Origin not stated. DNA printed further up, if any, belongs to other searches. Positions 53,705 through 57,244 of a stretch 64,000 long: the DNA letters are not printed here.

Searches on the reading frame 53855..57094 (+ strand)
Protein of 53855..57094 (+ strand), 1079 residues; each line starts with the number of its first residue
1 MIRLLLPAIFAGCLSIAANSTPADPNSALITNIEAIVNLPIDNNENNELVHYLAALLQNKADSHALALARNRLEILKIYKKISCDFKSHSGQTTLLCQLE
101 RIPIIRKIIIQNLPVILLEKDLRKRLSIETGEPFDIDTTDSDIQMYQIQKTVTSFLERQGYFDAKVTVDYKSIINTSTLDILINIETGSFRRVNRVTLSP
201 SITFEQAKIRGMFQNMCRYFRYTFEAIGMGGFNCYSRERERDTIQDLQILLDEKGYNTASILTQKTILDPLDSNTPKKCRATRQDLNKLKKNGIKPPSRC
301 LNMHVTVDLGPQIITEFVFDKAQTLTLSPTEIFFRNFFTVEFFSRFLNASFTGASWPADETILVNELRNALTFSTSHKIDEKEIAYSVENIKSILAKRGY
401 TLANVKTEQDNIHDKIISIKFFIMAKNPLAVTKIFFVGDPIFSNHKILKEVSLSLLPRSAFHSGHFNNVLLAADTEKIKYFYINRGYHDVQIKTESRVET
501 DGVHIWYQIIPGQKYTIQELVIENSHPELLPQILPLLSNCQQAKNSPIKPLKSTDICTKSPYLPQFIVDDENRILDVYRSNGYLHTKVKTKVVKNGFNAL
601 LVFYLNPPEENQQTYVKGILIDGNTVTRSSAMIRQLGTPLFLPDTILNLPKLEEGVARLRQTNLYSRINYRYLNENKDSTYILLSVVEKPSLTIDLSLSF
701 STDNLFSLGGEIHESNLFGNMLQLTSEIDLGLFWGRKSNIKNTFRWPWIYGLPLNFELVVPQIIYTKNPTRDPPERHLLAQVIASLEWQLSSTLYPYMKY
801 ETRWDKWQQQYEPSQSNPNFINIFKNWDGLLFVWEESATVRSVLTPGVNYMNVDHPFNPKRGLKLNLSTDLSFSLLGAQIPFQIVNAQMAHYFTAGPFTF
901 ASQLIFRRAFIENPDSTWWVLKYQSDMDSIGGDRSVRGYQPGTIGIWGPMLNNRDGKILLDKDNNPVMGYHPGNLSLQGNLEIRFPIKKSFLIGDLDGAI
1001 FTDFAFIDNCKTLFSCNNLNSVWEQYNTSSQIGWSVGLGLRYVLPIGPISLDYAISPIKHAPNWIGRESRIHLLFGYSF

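Call 47: search_protein_families(library=pfam, proteins=[window:53855-57094:+], max_evalue=0.00001)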
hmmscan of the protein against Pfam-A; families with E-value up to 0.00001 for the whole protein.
window:53855-57094:+ (1079 aa): 2 families
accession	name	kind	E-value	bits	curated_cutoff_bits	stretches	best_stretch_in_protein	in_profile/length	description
PF07244.20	POTRA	-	2.6e-26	92.6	21.3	1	103-187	1-78/79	Surface antigen variable number repeat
PF01103.29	Omp85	-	5e-25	89.1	24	1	716-1079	1-325/325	Omp85 superfamily domain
